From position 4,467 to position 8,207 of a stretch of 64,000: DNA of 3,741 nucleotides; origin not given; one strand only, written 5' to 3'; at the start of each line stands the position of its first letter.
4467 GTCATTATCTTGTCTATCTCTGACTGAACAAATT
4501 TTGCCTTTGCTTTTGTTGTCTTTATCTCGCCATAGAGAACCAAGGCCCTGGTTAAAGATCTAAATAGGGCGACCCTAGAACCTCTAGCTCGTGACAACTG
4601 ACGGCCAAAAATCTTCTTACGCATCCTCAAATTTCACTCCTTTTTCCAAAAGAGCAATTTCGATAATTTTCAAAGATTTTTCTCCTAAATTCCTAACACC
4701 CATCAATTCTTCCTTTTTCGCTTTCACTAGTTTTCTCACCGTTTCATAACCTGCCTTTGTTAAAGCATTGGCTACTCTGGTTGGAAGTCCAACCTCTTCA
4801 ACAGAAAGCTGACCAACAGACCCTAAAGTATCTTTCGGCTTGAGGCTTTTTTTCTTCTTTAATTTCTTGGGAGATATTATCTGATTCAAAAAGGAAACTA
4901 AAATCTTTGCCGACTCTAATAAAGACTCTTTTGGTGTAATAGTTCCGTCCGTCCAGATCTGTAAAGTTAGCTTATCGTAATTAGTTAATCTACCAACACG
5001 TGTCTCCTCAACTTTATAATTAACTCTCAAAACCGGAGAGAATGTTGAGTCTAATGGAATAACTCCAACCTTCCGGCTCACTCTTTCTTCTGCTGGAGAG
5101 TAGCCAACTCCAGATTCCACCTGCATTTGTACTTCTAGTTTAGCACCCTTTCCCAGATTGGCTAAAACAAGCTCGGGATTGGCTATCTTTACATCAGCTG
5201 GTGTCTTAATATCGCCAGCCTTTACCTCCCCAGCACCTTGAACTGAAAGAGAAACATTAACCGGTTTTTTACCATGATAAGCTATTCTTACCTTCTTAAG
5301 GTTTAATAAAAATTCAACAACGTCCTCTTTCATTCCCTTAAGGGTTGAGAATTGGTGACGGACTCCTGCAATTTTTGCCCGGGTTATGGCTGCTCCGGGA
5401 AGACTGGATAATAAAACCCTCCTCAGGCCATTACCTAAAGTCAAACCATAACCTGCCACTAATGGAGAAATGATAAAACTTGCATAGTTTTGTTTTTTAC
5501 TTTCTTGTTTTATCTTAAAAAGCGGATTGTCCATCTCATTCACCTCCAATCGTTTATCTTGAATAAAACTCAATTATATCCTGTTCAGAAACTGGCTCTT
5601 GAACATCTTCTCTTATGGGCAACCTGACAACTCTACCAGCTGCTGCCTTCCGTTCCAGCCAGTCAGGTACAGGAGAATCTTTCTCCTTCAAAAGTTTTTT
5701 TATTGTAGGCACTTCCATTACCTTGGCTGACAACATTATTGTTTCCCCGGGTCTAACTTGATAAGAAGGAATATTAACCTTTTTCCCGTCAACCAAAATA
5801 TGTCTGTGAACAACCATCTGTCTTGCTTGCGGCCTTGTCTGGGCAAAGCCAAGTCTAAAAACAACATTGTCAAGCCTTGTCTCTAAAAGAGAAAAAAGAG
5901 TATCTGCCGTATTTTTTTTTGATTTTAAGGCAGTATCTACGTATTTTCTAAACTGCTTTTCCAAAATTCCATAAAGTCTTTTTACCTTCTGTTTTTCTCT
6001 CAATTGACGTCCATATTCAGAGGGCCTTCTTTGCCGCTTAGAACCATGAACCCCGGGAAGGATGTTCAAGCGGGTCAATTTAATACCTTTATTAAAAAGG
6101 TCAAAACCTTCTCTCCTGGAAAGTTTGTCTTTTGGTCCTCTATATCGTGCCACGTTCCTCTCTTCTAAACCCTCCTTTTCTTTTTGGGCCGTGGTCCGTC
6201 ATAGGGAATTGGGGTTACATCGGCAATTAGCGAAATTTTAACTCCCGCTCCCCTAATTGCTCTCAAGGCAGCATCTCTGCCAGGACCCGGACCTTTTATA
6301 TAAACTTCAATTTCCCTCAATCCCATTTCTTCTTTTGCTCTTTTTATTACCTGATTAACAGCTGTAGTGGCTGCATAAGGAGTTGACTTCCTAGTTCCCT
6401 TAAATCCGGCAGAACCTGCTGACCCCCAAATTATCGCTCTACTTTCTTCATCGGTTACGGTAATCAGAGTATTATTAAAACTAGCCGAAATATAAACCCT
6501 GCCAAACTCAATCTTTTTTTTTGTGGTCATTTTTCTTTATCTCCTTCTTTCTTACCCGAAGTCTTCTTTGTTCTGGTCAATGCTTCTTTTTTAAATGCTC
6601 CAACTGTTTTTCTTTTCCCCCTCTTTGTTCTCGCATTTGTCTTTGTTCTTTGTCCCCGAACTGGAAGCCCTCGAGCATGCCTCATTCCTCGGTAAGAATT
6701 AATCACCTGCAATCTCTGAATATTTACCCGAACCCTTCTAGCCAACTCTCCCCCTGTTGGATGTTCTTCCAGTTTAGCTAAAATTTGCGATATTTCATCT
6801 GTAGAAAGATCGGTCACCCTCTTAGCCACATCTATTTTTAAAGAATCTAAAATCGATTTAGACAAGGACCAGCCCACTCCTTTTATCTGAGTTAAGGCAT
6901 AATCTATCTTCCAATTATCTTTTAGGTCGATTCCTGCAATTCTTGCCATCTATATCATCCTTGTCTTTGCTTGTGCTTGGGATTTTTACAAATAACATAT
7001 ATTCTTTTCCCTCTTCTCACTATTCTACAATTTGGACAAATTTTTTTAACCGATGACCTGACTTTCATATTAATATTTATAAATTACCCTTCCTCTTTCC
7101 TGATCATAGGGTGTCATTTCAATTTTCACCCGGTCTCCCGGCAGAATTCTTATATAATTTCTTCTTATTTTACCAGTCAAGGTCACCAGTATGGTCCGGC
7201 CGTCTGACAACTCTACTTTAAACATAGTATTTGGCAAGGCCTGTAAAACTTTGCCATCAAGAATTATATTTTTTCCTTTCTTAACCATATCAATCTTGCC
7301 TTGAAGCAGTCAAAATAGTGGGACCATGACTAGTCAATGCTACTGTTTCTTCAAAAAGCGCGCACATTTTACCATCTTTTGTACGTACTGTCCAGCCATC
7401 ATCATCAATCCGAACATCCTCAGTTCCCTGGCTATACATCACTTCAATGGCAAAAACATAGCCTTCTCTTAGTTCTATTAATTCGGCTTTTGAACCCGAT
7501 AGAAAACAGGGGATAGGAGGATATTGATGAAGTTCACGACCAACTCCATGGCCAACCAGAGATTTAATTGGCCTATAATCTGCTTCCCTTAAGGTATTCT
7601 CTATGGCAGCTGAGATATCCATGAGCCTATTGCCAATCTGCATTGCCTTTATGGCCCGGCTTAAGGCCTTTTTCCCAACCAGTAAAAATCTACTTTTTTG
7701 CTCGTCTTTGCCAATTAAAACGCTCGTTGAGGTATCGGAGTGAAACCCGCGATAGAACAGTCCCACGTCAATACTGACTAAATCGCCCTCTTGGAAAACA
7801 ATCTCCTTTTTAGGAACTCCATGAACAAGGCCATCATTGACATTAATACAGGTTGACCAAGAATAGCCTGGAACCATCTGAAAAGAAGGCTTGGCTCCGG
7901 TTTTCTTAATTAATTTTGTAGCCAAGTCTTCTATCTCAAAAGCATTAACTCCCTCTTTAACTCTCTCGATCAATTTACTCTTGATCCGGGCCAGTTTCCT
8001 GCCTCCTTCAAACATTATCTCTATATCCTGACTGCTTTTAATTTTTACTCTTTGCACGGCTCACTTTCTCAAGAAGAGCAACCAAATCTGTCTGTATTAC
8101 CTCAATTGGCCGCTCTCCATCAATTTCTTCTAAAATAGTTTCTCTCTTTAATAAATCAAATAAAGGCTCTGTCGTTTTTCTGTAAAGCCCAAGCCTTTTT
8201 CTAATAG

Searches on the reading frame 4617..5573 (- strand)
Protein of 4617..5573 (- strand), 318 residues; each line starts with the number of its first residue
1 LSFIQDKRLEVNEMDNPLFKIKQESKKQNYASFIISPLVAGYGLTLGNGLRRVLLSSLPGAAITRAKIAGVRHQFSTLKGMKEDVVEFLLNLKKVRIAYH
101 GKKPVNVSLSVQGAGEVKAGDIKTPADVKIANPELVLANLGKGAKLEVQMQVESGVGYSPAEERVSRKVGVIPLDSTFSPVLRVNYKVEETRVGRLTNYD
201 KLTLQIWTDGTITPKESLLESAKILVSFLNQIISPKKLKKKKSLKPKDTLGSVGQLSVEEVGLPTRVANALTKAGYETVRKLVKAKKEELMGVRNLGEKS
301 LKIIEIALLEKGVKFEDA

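Call 65: search_protein_families(library=pfam, proteins=[window:4617-5573:-], max_evalue=0.001)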
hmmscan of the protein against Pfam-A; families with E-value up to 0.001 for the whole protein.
window:4617-5573:- (318 aa): 3 families
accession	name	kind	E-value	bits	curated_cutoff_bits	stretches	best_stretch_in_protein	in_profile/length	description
PF01000.31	RNA_pol_A_bac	-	2.8e-31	108.6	33.9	1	67-179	2-119/119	RNA polymerase Rpb3/RpoA insert domain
PF01193.29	RNA_pol_L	-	2.7e-23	81.9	24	1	37-227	2-72/74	RNA polymerase Rpb3/Rpb11 dimerisation domain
PF03118.21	RNA_pol_A_CTD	-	9.2e-14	51.4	23.8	1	255-308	12-65/67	Bacterial RNA polymerase, alpha chain C terminal domain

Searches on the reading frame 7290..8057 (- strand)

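Call 65: search_protein_families(library=pfam, proteins=[window:7290-8057:-], max_evalue=0.001)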
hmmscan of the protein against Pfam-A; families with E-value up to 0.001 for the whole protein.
window:7290-8057:- (255 aa): 1 family
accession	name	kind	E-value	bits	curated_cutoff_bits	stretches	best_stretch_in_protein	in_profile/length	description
PF00557.29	Peptidase_M24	-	3.3e-33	115.7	23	1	15-220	3-203/208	Metallopeptidase family M24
